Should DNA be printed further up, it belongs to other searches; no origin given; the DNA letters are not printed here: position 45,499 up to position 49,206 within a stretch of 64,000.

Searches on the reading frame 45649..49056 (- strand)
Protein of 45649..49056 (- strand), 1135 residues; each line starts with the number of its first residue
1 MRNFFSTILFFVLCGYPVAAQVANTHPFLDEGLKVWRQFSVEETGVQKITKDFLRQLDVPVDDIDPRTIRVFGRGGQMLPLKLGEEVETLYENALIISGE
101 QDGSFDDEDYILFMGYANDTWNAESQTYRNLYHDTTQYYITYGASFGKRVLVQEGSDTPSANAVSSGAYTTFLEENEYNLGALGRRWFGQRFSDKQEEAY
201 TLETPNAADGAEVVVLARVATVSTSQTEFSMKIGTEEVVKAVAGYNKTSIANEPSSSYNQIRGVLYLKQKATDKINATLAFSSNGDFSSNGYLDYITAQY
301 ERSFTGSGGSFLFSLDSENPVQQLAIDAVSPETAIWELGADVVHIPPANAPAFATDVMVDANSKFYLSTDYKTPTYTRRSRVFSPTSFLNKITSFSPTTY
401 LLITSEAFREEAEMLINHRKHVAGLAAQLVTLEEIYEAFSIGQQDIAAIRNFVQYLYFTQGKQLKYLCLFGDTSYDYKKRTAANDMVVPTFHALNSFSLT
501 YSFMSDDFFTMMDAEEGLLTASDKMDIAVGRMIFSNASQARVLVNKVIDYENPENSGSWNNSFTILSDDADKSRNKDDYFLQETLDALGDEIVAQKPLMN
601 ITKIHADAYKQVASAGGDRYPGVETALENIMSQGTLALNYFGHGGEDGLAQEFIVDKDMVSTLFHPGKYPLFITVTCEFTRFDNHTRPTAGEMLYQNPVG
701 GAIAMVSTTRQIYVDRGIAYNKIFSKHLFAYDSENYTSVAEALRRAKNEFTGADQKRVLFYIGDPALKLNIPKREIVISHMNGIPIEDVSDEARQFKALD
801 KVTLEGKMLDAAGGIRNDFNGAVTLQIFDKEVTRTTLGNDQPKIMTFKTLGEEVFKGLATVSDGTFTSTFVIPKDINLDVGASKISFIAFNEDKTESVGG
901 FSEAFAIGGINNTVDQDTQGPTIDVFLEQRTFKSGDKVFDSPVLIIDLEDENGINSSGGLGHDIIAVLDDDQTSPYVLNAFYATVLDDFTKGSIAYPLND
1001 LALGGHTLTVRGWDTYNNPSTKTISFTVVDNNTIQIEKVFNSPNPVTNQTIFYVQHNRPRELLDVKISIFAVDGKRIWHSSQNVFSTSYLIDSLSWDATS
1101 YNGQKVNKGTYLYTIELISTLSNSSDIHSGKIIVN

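Call 86: search_protein_families(library=pfam, proteins=[window:45649-49056:-], max_evalue=0.00001)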
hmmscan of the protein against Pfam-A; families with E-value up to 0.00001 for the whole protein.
window:45649-49056:- (1135 aa): 1 family
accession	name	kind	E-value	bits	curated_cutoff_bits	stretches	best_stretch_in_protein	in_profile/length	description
PF01364.23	Peptidase_C25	-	5e-97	325.9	23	1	400-769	1-374/374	Peptidase family C25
